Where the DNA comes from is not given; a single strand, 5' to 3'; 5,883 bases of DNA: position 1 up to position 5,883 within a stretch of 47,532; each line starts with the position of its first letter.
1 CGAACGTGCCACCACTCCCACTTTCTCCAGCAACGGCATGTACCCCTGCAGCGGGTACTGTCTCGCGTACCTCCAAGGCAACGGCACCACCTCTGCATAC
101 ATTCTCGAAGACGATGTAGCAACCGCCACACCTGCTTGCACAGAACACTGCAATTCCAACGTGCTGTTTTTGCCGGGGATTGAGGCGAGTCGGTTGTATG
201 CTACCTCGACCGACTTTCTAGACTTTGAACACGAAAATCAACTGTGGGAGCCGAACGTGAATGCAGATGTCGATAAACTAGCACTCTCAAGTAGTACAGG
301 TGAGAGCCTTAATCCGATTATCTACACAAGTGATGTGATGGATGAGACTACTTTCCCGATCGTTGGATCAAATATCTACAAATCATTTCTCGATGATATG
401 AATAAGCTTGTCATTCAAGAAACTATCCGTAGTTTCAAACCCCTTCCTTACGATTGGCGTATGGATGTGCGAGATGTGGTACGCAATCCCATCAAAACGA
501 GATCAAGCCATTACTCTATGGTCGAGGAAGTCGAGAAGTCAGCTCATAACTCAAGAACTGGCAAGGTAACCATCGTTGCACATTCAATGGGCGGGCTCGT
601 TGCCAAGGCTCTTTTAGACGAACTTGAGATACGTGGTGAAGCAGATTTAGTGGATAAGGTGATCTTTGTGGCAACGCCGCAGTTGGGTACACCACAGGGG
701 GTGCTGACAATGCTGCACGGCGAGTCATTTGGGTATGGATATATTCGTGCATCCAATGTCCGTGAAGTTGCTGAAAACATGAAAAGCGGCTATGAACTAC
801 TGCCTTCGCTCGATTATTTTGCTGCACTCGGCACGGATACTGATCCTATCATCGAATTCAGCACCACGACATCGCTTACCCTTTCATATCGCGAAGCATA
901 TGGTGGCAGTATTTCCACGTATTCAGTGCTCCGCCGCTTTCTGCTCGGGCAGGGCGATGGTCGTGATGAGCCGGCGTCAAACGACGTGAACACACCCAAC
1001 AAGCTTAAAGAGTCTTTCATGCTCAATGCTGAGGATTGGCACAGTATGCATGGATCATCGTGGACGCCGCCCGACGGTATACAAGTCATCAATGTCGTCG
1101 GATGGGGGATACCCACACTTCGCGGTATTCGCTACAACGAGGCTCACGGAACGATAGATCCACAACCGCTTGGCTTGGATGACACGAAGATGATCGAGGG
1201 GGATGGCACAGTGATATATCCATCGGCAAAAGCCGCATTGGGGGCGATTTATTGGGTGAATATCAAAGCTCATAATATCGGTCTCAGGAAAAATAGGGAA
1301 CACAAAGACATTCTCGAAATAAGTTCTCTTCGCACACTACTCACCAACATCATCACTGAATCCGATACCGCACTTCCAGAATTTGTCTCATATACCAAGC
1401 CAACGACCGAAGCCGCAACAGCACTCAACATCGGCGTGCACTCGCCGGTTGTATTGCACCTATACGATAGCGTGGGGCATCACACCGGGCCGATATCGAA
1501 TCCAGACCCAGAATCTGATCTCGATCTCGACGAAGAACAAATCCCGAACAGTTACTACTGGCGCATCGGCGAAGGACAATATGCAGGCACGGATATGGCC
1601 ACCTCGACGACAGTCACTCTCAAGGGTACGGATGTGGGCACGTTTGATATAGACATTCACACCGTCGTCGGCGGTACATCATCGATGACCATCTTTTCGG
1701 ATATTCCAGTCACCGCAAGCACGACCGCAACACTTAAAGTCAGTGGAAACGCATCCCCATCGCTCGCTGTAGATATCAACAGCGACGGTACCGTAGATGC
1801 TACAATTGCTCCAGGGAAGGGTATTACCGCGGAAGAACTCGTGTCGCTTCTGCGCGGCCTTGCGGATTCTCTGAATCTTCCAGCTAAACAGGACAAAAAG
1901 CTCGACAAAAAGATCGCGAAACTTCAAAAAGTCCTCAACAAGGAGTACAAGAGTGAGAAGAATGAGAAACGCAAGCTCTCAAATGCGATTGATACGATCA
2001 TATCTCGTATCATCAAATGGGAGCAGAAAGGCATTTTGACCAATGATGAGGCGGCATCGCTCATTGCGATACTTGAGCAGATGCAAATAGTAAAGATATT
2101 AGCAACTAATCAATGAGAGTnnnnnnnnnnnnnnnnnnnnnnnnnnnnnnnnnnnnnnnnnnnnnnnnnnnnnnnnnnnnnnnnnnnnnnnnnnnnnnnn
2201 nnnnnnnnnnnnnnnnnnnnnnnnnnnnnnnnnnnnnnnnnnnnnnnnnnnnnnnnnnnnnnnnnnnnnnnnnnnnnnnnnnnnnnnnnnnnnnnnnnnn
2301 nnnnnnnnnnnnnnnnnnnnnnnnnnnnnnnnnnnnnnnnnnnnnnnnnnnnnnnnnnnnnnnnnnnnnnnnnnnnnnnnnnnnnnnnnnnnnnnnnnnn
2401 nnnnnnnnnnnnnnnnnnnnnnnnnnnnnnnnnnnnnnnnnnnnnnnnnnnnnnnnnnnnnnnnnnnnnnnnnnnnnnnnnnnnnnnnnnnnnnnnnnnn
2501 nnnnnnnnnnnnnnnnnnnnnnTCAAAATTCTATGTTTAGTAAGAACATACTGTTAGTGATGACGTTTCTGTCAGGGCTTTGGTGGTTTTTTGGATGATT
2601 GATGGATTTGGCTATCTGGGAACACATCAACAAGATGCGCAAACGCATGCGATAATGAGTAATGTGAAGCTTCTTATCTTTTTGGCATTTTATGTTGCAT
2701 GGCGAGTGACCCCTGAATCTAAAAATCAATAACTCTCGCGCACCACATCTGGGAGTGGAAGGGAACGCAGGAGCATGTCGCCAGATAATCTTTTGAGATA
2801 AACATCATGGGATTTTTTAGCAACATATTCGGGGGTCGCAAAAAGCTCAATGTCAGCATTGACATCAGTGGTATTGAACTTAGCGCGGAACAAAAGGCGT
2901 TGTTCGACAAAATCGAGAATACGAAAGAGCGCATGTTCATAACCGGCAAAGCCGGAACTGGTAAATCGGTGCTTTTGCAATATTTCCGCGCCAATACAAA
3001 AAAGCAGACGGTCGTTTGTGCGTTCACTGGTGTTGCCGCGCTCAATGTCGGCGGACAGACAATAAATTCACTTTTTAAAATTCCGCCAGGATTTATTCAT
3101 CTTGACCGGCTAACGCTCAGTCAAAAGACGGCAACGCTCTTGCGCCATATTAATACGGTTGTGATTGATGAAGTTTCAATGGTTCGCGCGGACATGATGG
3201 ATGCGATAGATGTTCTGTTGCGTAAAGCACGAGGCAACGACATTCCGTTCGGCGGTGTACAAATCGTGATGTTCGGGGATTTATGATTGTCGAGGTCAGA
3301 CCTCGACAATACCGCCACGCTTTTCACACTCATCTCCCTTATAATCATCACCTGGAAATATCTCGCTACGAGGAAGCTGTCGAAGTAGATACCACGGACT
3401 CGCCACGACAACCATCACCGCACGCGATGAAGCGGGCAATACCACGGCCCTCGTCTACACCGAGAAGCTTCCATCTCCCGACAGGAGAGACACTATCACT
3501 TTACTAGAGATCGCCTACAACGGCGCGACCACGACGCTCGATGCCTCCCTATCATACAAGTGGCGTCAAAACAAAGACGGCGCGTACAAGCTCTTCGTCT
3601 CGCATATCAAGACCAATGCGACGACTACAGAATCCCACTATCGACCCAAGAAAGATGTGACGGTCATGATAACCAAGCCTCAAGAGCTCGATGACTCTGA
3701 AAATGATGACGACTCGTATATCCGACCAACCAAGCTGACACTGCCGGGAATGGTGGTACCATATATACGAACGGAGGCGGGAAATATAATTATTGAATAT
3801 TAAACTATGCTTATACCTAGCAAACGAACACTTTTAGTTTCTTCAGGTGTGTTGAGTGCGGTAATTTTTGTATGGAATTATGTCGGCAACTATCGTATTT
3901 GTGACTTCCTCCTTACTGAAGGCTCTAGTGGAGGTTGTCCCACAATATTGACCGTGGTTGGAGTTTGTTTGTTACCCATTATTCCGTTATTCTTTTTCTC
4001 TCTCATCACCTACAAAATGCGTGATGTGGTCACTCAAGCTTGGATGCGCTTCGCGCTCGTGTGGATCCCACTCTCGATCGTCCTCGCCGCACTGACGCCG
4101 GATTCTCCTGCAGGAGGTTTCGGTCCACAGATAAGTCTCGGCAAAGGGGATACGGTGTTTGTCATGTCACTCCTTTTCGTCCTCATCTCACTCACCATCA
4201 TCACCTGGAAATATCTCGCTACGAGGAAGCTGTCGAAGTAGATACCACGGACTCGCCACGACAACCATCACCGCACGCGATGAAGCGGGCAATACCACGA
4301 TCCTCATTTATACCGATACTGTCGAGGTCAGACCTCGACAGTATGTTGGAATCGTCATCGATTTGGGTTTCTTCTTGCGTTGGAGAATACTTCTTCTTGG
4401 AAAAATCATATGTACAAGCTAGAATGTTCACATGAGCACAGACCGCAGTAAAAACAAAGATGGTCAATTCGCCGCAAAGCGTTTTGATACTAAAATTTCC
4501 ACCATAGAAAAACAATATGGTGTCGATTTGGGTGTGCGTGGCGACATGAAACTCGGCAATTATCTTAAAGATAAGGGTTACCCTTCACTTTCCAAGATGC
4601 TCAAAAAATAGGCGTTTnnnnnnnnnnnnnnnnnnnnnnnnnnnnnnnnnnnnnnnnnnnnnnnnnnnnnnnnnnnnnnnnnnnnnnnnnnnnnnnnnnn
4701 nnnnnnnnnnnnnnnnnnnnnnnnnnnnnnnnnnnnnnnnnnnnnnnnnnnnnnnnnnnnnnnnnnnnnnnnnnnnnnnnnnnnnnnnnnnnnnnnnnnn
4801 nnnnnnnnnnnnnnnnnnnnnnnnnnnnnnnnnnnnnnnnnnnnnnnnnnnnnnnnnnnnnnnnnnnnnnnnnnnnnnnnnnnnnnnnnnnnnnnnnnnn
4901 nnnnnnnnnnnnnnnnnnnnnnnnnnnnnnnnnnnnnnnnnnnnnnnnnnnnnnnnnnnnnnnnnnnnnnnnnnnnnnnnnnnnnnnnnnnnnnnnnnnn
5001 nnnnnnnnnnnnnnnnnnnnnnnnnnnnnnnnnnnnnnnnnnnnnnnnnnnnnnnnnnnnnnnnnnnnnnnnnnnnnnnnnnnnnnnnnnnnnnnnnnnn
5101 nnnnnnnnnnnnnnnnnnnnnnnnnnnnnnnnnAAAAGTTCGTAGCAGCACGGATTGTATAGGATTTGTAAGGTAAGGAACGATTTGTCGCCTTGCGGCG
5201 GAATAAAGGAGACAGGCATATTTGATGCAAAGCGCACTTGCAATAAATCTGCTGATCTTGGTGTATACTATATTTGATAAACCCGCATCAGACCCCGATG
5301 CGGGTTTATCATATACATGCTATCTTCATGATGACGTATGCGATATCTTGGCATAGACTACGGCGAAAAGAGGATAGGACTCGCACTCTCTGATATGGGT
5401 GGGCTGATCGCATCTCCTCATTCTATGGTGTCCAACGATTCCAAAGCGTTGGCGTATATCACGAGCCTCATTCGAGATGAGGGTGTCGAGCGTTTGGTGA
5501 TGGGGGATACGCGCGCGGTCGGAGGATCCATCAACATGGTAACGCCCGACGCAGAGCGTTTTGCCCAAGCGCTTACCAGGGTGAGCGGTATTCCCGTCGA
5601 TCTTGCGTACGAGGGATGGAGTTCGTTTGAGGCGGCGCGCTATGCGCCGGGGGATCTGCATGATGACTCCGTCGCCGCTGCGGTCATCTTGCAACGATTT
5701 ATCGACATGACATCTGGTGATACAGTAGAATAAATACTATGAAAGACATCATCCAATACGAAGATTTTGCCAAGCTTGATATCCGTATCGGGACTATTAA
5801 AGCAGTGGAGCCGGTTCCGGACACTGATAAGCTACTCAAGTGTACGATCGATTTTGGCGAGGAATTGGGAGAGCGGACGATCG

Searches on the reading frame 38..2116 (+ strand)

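Call 29: search_protein_families(library=pfam, proteins=[window:38-2116:+], max_evalue=0.001)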
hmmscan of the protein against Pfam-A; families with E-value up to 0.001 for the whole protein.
window:38-2116:+ (692 aa): 5 families
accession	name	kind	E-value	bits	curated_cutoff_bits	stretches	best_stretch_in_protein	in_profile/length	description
PF02450.21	LCAT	-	3e-18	66.7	21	1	110-396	63-355/392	Lecithin:cholesterol acyltransferase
PF24096.1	DUF7379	-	1.7e-06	28.6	33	1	161-219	57-116/191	Domain of unknown function (DUF7379)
PF07819.20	PGAP1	-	2.8e-06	27.7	24.3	1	153-219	77-133/233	PGAP1-like alpha/beta domain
PF05057.20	DUF676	-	0.00032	20.7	20.3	1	161-218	62-128/217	Putative serine esterase (DUF676)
PF05990.18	DUF900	-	0.00041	20.3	20.5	1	163-212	82-134/232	Alpha/beta hydrolase of unknown function (DUF900)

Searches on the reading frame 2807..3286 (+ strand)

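Call 29: search_protein_families(library=pfam, proteins=[window:2807-3286:+], max_evalue=0.001)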
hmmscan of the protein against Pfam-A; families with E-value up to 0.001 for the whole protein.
window:2807-3286:+ (159 aa): 8 families
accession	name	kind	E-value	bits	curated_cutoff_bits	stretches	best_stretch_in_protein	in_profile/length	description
PF05970.20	PIF1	-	7.2e-28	98.1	25.9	1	25-158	2-148/223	PIF1-like helicase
PF13604.12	AAA_30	-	1.5e-10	41.6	27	1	24-139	1-113/191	AAA domain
PF13245.12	AAA_19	-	7.2e-09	36.4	25.1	1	39-158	10-125/134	AAA domain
PF13479.12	AAA_24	-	1.3e-06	28.9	27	1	40-145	2-96/195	AAA domain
PF13401.12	AAA_22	-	5.6e-06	27.1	27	1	39-156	4-121/130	AAA domain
PF13191.12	AAA_16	-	7.4e-05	23.7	32.6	1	31-77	14-60/167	AAA ATPase domain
PF12775.13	AAA_7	-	0.00022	21.3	25.8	1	28-75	21-68/181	P-loop containing dynein motor region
PF00270.35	DEAD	-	0.00067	19.9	26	0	28-70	3-50/167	DEAD/DEAH box helicase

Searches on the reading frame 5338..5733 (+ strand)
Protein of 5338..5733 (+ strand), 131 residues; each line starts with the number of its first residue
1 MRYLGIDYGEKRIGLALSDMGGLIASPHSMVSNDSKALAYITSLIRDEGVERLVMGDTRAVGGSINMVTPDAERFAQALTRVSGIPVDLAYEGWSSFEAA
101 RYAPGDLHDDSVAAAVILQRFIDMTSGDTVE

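Call 29: search_protein_families(library=pfam, proteins=[window:5338-5733:+], max_evalue=0.001)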
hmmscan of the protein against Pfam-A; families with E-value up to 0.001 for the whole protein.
window:5338-5733:+ (131 aa): 1 family
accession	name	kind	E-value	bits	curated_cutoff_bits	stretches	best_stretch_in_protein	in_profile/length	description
PF03652.20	RuvX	-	4.5e-23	82.5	29.2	1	1-123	1-133/134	Holliday junction resolvase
